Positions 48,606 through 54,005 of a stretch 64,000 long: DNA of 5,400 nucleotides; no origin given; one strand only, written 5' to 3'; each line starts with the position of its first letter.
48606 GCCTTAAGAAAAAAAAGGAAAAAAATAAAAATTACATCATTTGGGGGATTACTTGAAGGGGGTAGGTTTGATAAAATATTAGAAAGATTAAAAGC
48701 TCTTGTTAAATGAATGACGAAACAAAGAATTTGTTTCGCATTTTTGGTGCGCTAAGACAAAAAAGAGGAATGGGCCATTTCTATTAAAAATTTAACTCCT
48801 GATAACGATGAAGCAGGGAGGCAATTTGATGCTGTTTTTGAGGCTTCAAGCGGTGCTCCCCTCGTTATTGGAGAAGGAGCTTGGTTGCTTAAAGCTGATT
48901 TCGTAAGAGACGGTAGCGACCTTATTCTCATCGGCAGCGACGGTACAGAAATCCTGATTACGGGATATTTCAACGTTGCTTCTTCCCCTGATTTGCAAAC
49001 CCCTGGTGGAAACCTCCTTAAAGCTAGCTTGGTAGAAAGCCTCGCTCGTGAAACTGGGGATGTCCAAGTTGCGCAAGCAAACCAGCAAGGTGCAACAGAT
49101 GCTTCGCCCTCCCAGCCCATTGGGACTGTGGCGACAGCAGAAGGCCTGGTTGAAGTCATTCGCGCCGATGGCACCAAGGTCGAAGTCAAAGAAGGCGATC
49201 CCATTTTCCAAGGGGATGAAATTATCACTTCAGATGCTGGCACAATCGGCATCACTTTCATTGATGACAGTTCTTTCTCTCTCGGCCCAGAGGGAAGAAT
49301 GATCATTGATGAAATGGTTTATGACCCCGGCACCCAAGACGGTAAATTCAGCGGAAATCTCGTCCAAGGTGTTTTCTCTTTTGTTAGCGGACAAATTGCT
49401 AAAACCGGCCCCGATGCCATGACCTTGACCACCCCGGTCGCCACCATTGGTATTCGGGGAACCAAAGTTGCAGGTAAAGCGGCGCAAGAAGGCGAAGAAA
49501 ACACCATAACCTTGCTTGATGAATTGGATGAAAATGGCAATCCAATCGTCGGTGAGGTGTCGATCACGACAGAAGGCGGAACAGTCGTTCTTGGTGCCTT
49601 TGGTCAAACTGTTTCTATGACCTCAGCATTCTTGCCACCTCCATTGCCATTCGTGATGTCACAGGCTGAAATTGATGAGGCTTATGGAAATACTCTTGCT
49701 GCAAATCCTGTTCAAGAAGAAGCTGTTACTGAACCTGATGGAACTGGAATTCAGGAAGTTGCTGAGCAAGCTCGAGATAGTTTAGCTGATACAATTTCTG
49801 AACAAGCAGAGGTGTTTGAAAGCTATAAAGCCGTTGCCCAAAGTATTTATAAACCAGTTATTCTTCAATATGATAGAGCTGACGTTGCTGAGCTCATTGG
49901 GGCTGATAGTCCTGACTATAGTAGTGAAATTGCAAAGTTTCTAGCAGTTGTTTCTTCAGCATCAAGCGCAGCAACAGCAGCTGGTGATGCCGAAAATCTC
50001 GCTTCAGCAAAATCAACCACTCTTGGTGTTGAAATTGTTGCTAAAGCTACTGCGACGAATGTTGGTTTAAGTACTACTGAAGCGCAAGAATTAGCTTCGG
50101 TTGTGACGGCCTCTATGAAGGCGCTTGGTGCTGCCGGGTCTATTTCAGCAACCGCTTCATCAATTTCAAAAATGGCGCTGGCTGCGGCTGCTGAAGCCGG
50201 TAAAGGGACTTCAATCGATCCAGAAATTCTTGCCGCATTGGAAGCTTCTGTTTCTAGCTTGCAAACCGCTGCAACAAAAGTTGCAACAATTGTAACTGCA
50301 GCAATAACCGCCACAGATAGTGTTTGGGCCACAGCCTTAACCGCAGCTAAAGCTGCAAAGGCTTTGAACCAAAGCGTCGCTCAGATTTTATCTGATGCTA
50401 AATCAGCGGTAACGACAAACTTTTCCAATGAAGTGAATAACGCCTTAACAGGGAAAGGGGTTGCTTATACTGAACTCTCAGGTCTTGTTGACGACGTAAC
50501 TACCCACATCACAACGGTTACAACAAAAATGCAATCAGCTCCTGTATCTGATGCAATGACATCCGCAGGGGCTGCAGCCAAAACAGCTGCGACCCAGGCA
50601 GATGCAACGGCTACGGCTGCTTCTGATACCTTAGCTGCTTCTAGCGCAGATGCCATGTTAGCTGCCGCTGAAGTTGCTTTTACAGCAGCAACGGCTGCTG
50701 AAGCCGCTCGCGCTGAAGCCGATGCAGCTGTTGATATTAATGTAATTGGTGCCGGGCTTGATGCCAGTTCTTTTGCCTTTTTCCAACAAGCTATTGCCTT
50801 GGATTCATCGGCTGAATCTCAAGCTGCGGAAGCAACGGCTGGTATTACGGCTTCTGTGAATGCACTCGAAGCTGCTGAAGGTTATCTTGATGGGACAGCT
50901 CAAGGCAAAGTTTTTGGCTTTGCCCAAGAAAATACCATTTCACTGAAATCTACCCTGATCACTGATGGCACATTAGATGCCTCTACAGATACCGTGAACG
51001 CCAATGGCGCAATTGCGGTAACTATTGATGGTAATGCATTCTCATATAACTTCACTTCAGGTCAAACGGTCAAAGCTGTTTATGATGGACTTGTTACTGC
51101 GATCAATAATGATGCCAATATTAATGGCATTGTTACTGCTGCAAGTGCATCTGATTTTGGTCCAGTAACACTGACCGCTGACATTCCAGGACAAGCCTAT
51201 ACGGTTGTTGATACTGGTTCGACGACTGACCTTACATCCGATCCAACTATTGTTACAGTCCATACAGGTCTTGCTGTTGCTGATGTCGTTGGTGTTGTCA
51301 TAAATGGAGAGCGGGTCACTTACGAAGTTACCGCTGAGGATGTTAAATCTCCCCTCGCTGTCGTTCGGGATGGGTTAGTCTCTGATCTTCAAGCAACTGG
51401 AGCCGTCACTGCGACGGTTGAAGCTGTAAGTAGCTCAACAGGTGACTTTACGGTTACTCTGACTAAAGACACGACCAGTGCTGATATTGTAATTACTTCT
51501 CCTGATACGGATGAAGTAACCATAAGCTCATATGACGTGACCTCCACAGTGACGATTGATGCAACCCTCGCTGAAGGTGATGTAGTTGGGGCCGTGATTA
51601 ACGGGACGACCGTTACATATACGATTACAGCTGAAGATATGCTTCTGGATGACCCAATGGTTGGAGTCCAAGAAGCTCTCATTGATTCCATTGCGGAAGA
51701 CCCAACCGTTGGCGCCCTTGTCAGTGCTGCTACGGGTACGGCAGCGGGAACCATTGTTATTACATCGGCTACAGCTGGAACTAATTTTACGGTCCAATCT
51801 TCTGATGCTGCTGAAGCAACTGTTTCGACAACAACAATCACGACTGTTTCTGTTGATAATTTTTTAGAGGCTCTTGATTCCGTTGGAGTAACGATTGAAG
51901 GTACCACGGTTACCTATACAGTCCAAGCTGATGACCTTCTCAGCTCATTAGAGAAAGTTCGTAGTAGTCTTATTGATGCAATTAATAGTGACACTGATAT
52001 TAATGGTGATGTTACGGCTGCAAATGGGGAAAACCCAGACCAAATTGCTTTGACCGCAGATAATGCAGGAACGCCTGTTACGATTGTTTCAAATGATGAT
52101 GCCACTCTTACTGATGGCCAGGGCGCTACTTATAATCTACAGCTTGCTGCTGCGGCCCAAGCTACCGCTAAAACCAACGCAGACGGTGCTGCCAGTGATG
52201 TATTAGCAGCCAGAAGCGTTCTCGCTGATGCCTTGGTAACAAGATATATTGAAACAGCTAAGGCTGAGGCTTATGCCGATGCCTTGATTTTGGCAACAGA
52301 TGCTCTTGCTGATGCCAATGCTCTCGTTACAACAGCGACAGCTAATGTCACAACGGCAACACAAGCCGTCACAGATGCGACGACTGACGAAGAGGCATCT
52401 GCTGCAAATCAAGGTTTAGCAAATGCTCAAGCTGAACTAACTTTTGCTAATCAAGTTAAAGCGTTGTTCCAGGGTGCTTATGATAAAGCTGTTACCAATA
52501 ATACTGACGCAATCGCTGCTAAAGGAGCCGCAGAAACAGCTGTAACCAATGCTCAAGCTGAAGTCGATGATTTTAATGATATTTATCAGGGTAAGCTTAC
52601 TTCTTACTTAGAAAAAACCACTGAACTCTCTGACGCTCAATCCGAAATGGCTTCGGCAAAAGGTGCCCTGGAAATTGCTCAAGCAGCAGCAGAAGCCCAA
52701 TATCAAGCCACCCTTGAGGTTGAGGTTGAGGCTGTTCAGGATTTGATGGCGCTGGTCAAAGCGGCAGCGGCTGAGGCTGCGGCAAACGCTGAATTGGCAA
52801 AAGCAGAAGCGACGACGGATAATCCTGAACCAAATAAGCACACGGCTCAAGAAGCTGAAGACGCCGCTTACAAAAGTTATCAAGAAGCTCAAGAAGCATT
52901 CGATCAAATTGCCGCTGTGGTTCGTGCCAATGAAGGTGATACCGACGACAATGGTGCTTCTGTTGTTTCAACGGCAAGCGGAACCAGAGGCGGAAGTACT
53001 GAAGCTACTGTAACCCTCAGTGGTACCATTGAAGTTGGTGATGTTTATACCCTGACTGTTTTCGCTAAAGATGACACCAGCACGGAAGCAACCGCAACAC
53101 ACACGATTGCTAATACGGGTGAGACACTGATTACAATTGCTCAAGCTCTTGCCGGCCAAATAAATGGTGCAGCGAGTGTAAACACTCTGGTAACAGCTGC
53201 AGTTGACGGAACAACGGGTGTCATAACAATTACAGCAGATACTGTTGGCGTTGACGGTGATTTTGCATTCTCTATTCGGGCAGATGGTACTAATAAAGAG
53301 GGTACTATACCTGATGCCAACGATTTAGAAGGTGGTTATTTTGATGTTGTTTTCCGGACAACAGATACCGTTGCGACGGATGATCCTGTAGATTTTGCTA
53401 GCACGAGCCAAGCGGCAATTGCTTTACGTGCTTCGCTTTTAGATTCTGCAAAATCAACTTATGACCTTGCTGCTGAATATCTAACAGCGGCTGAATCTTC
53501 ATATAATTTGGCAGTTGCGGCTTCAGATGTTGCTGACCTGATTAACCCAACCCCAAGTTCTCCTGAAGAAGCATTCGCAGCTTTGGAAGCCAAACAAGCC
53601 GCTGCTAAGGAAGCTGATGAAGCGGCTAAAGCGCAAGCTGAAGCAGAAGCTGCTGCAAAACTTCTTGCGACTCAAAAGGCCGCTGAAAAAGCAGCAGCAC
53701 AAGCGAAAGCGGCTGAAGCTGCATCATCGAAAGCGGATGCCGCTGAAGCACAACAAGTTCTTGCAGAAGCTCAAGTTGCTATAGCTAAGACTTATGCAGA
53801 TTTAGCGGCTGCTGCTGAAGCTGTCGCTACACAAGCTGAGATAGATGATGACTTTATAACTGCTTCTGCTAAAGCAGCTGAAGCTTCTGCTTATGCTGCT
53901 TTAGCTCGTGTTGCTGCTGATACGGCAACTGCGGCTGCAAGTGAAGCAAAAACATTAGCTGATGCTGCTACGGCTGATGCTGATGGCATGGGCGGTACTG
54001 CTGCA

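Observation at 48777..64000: Giant (>5,070 aa, incomplete) adhesin with an unusual mosaic: long Ala-rich helical tracts alternating with at least 13 flagellin/FliD IN-motif-like modules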

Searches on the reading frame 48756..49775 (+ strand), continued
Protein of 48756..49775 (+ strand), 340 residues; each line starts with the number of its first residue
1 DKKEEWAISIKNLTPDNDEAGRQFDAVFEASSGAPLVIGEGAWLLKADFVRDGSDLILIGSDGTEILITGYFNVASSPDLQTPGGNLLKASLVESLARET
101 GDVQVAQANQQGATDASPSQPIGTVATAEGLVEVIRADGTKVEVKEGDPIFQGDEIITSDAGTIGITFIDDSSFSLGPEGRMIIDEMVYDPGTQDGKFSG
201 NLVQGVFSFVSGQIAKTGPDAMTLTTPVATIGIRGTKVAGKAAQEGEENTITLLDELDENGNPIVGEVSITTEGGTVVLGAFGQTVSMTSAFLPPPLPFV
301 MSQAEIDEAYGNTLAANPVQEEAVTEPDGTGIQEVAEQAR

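Call 83: search_protein_families(library=ncbifam, proteins=[L081:8479-9696:+], max_evalue=0.00001)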
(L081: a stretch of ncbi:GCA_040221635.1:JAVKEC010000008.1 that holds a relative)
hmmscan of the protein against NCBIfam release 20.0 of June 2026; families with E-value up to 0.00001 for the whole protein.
L081:8479-9696:+ (405 aa): 5 families
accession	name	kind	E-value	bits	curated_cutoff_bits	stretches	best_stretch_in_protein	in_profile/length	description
TIGR01844.1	type_I_sec_TolC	subfamily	9.3e-62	209.3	225.15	1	11-402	15-405/414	TolC family outer membrane protein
NF007002.0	PRK09465.1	equivalog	2.3e-23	82.5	495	1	17-399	42-428/460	outer membrane channel protein TolC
TIGR01845.1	outer_NodT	subfamily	2.2e-18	66.4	210.05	2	14-167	72-229/460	efflux transporter outer membrane subunit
NF052390.1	efflux_OMP_AbuO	equivalog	2e-13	49.9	700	1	94-400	129-436/447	multidrug efflux outer membrane protein AbuO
NF045679.1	DiMtlExpIhpA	equivalog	3.3e-09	35.9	650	1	10-168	42-197/424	divalent metal ion exporter subunit IhpA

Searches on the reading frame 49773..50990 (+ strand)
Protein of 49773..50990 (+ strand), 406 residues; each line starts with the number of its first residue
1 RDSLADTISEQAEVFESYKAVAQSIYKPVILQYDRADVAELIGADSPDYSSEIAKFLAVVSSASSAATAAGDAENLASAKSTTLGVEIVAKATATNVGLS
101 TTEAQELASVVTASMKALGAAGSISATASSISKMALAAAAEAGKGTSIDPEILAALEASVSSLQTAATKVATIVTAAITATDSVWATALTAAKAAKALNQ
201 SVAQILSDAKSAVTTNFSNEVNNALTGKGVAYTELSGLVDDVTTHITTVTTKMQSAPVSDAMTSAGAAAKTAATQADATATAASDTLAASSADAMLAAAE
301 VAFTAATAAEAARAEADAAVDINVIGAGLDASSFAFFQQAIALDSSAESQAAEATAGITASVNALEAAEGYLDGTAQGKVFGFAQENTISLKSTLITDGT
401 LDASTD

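Call 12: search_protein_families(library=ncbifam, proteins=[window:49773-50990:+], max_evalue=0.1)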
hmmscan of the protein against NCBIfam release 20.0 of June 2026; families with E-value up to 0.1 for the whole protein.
window:49773-50990:+ (406 aa): 0 families

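Call 63: search_protein_families(library=pfam, proteins=[window:49773-50990:+], max_evalue=1)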
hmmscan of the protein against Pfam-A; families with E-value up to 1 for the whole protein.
window:49773-50990:+ (406 aa): 1 family
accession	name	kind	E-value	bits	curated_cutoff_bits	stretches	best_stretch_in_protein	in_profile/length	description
PF25289.1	DUF7877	-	0.21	12.4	27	1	231-283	60-112/115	Domain of unknown function (DUF7877)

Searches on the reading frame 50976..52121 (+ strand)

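Call 12: search_protein_families(library=ncbifam, proteins=[window:50976-52121:+], max_evalue=0.1)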
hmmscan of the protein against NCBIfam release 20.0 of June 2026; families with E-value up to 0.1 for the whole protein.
window:50976-52121:+ (382 aa): 1 family
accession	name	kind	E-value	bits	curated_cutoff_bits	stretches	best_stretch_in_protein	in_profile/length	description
NF050808.1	FlagAsmbRegFliX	equivalog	0.017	15.3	175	1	252-342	8-100/143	flagellar assembly regulator FliX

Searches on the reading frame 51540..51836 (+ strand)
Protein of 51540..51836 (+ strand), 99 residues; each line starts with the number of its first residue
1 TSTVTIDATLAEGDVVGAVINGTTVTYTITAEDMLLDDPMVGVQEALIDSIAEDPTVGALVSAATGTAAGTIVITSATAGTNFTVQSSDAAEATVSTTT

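Call 11: search_protein_families(library=pfam, proteins=[window:51540-51836:+], max_evalue=10)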
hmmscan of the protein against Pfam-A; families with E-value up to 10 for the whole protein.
window:51540-51836:+ (99 aa): 2 families
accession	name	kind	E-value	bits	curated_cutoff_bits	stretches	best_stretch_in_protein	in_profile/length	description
PF07040.16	DUF1326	-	0.014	16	25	1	9-87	29-105/177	Protein of unknown function (DUF1326)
PF24146.1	K1-lyase_C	-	0.14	13.1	27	1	60-91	29-60/70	K1 capsule-specific polysaccharide lyase, C-terminal domain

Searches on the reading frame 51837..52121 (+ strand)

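Call 11: search_protein_families(library=pfam, proteins=[window:51837-52121:+], max_evalue=10)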
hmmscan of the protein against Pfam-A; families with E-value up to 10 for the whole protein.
window:51837-52121:+ (95 aa): 1 family
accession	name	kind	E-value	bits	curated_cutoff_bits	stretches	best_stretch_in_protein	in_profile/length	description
PF09060.15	L27_N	-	0.14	12.6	25.4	1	32-55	3-25/48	L27_N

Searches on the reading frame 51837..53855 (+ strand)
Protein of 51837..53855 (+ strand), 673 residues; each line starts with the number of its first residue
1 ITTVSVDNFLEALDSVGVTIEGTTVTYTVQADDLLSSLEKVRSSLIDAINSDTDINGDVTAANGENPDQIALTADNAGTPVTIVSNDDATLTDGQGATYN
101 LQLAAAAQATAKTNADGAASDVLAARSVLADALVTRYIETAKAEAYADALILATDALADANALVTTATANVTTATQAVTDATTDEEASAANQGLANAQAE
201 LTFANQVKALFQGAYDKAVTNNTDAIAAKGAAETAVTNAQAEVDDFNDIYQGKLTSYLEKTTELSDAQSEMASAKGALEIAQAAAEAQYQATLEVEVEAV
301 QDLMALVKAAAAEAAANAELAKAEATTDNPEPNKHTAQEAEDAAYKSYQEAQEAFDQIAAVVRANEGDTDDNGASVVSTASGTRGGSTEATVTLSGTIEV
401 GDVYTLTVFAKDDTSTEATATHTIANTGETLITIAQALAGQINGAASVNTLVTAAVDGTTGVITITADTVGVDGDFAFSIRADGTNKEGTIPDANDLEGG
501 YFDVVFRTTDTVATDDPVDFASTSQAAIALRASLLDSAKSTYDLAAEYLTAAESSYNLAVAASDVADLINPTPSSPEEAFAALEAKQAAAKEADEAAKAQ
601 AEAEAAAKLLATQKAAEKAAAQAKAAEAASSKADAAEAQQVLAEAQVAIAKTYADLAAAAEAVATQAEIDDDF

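Call 57: predict_structure(alignment_id=A3)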
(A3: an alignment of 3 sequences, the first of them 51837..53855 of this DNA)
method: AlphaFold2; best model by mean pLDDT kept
length: 673 residues; sequences in the alignment: 3
mean_pLDDT: 58.8   pTM: 0.30
mean pLDDT of the five models: 58.8, 54.0, 54.0, 51.7, 48.7
residues with pLDDT >= 90: 21; 70-90: 178; 50-70: 233; < 50: 241
segments of 3 or more residues with pLDDT < 50: 76-120, 250-291, 329-331, 365-370, 378-386, 486-533, 570-580, 618-673
pLDDT, mean of each block of 10 residues (from residue 1): 53 56 59 56 72 60 67 51 35 31 39 45 60 69 74 83 91 92 88 87 82 81 81 75 60 44 38 38 45 53 67 67 57 63 77 72 45 51 45 70 68 64 78 83 68 74 70 53 45 28 38 30 39 54 70 73 60 42 50 55 56 50 48 45 43 42 40 35
secondary structure, 60 per line:
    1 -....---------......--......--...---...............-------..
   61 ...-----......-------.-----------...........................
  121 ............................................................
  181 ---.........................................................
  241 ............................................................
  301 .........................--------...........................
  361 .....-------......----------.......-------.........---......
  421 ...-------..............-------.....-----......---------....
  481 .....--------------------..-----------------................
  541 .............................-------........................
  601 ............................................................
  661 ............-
elements in order (helices of 4 or more, strands of 3 or more residues): E2-5 E15-20 E23-28 H37-51 E59-63 E69-74 H94-180 H184-325 H334-365 E373-378 E389-395 E403-411 E415-423 H431-444 E452-456 E462-467 E477-485 H525-569 H577-672

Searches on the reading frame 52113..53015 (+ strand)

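Call 12: search_protein_families(library=ncbifam, proteins=[window:52113-53015:+], max_evalue=0.1)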
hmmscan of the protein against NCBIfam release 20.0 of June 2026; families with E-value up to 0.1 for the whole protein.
window:52113-53015:+ (301 aa): 0 families

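Call 63: search_protein_families(library=pfam, proteins=[window:52113-53015:+], max_evalue=1)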
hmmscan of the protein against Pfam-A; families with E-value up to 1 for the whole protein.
window:52113-53015:+ (301 aa): 1 family
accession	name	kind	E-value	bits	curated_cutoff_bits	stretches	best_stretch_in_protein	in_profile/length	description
PF19131.5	DUF5814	-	0.097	12.8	25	1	156-196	105-145/148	Family of unknown function (DUF5814)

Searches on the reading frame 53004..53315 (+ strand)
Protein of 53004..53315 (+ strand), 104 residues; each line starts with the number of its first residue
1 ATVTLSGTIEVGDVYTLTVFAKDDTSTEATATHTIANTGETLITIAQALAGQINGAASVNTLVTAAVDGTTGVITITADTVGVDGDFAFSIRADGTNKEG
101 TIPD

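Call 11: search_protein_families(library=pfam, proteins=[window:53004-53315:+], max_evalue=10)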
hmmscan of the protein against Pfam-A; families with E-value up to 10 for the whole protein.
window:53004-53315:+ (104 aa): 3 families
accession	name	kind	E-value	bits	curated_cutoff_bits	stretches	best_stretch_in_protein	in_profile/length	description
PF13750.12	Big_3_3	-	0.076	13.1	27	1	9-40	118-149/157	Bacterial Ig-like domain (group 3)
PF23891.1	DUF7243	-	0.097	12.7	27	1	48-93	106-148/177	Family of unknown function (DUF7243)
PF10456.14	BAR_3_WASP_bdg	-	0.12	12.2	24.9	1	18-54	90-126/236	WASP-binding domain of Sorting nexin protein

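Call 12: search_protein_families(library=ncbifam, proteins=[window:53004-53315:+], max_evalue=0.1)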
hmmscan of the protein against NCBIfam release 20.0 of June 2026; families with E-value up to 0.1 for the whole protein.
window:53004-53315:+ (104 aa): 0 families
